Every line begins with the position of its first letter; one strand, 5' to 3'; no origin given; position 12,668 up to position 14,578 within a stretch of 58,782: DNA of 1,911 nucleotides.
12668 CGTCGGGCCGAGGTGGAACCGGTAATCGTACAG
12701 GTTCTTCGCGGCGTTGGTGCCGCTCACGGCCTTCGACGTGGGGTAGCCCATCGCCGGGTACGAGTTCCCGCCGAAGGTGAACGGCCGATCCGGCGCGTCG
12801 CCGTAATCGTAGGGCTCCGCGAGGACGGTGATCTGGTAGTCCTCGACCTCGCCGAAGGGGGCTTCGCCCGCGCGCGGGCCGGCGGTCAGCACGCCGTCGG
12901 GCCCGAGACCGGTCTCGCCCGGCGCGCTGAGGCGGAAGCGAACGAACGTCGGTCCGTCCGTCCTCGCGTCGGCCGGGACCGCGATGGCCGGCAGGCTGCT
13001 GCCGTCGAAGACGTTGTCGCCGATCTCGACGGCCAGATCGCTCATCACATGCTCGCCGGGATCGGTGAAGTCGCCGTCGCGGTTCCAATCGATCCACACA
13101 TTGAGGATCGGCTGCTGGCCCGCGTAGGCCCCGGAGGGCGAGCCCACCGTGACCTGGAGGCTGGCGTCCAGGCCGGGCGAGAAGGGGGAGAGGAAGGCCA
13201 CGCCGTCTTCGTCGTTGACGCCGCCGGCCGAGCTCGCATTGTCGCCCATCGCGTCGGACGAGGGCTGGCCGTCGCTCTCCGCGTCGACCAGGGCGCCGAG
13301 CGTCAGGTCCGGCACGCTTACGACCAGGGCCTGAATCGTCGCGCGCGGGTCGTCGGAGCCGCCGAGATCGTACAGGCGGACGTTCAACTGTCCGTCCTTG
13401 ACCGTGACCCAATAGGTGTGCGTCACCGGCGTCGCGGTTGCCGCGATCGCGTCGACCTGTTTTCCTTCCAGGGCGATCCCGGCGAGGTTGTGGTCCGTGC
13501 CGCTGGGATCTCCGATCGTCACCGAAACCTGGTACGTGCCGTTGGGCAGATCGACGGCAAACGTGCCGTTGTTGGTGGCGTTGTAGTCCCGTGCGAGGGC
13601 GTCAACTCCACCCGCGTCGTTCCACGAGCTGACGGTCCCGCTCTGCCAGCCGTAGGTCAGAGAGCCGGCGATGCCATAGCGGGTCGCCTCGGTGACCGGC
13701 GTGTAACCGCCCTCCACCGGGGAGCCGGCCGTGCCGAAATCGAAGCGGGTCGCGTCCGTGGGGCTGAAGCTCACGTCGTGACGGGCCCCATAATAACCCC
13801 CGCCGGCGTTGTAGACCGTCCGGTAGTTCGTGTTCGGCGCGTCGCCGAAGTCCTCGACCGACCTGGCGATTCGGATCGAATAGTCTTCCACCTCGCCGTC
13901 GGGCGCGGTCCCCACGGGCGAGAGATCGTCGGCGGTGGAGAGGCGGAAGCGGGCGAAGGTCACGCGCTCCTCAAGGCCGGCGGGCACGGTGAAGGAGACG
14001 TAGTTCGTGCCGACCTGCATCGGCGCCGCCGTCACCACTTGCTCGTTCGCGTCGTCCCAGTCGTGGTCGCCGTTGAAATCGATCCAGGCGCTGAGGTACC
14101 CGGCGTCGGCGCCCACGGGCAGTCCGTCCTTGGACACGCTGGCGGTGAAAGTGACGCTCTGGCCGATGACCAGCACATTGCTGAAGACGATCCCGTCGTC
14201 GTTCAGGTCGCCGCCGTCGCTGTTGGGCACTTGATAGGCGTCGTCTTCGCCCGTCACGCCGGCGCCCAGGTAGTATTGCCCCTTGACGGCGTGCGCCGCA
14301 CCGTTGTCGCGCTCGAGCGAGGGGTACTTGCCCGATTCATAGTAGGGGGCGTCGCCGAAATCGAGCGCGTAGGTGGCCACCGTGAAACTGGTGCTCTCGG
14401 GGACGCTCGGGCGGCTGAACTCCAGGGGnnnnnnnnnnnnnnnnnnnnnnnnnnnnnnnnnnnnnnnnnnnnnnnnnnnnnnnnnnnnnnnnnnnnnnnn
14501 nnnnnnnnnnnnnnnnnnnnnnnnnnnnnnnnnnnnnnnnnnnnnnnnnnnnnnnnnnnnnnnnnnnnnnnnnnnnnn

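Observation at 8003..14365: Collinear nine-module GEVED arrays in both giants that act as hosts for nested domains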

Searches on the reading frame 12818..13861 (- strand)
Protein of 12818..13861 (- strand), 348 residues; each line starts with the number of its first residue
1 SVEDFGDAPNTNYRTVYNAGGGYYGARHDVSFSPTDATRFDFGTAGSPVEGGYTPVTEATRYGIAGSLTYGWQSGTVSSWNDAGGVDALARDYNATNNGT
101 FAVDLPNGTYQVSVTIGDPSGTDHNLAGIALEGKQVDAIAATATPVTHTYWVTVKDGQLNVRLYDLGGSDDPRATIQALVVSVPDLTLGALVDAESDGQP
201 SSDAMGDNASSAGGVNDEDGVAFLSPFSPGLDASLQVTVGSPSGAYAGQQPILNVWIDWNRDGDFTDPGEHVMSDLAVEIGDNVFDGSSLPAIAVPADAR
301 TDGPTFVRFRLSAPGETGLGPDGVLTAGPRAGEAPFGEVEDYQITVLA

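Call 9: search_protein_families(library=pfam, proteins=[window:12818-13861:-], max_evalue=1)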
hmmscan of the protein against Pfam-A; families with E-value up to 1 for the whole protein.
window:12818-13861:- (348 aa): 3 families
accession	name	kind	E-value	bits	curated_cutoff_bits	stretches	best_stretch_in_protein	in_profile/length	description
PF20009.4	GEVED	-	2.8e-13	50.9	24.4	1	253-345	2-78/78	GEVED domain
PF21254.3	AGA-YXIM_GBD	-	9e-11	42.3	27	1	39-163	2-121/138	Beta-agarase/YXIM esterase-like, galactose-binding domain-like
PF22058.2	X25_BaPul_like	-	0.13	12.8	27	1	74-148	12-85/87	Pullulanase X25 domain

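Call 35: predict_structure(alignment_id=A3)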
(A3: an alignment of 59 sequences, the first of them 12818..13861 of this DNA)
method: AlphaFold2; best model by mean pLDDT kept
length: 348 residues; sequences in the alignment: 59
mean_pLDDT: 75.7   pTM: 0.72
mean pLDDT of the five models: 75.7, 75.5, 74.1, 74.1, 74.0
residues with pLDDT >= 90: 128; 70-90: 116; 50-70: 39; < 50: 65
segments of 3 or more residues with pLDDT < 50: 33-97
pLDDT, mean of each block of 10 residues (from residue 1): 88 88 86 45 39 36 31 34 35 45 66 78 68 73 78 71 72 72 82 89 87 72 98 98 86 97 96 97 97 97 96 90 81 89 96
secondary structure, 60 per line:
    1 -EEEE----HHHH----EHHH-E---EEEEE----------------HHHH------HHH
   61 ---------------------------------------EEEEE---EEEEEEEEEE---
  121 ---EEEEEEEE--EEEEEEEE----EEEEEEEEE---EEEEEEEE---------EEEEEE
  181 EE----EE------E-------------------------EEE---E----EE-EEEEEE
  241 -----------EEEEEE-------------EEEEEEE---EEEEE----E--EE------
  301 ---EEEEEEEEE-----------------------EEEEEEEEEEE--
elements in order: E2-5 H10-13 E27-31 H48-51 E100-104 E108-117 E124-131 E134-141 E146-154 E158-165 E175-182 E221-223 E235-240 E252-257 E271-277 E281-285 E304-312 E336-346

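Call 38: fold_search(model_id=the predicted structure, library=pdb)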
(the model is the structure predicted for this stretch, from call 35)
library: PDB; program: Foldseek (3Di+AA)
matches with E <= 10: 1185; with E <= 0.001: 117
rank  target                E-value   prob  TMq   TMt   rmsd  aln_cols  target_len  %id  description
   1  6uwi_A                1.4e-05  1.00  0.19  0.12  15.4       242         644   10  Crystal structure of the Clostridium difficile translocase CDTb (released 2020-01-22)
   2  6uwi_D                1.7e-05  1.00  0.19  0.12  15.4       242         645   10  Crystal structure of the Clostridium difficile translocase CDTb (released 2020-01-22)
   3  6uwi_E                1.7e-05  1.00  0.19  0.12  15.4       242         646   10  Crystal structure of the Clostridium difficile translocase CDTb (released 2020-01-22)
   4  6uwr_A                2.4e-05  0.99  0.19  0.10  19.5       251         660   11  Clostridium difficile binary toxin translocase CDTb in asymmetric tetradecamer conformation (released 2020-01-22)
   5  9npe_F                3.2e-05  1.00  0.22  0.12  14.5       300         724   12  Crystal structure of the inactive conformation of a glycoside hydrolase (CapGH2b) from the GH2 family in the space gro (released 2025-11-12)
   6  7vnn_D                3.4e-05  1.00  0.20  0.11  19.1       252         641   11  Complex structure of Clostridioides difficile enzymatic component (CDTa) and binding component (CDTb) pore with long s (released 2022-10-26)
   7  7vnn_A                3.4e-05  0.99  0.19  0.11  18.9       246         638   11  Complex structure of Clostridioides difficile enzymatic component (CDTa) and binding component (CDTb) pore with long s (released 2022-10-26)
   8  7kgz_B                4.2e-05  0.99  0.18  0.11  14.4       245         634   15  FMN-binding beta-glucuronidase from Roseburia hominis (released 2021-11-10)
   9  8u01                  4.4e-05  1.00  0.22  0.09  13.4       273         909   10  Crystal Structure of the Glycoside Hydrolase Family 2 TIM Barrel-domain Containing Protein from Phocaeicola plebeius (released 2023-09-27)
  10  6uwi_G                4.4e-05  0.99  0.20  0.12  15.4       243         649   10  Crystal structure of the Clostridium difficile translocase CDTb (released 2020-01-22)
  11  9npn_B                4.7e-05  1.00  0.23  0.12  13.7       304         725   12  Crystal structure of the inactive conformation of a glycoside hydrolase (CapGH2b - E465A Mutant) from the GH2 family i (released 2025-11-12)
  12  9npl_F                4.7e-05  1.00  0.22  0.12  14.3       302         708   12  Crystal structure of the inactive conformation of a glycoside hydrolase (CapGH2b - E553Q Mutant) from the GH2 family i (released 2025-11-12)
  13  9npe_C                5.0e-05  1.00  0.22  0.12  14.4       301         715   11  Crystal structure of the inactive conformation of a glycoside hydrolase (CapGH2b) from the GH2 family in the space gro (released 2025-11-12)
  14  9npn_E                5.5e-05  1.00  0.22  0.12  14.3       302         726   13  Crystal structure of the inactive conformation of a glycoside hydrolase (CapGH2b - E465A Mutant) from the GH2 family i (released 2025-11-12)
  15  9npe_A                5.5e-05  1.00  0.22  0.12  13.9       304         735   11  Crystal structure of the inactive conformation of a glycoside hydrolase (CapGH2b) from the GH2 family in the space gro (released 2025-11-12)
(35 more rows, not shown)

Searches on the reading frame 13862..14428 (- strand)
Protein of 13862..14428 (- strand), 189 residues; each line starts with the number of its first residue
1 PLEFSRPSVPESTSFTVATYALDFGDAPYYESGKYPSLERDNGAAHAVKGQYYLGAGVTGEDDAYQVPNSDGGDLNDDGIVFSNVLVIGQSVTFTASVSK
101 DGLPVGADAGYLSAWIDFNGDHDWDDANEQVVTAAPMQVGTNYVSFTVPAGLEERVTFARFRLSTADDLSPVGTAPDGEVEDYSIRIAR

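Call 9: search_protein_families(library=pfam, proteins=[window:13862-14428:-], max_evalue=1)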
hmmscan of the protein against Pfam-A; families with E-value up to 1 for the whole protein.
window:13862-14428:- (189 aa): 2 families
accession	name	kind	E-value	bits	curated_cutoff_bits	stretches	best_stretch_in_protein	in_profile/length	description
PF20009.4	GEVED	-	8.6e-18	65.4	24.4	1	111-185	1-77/78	GEVED domain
PF00801.26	PKD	-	0.12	12.8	23.5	1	83-148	8-65/80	PKD domain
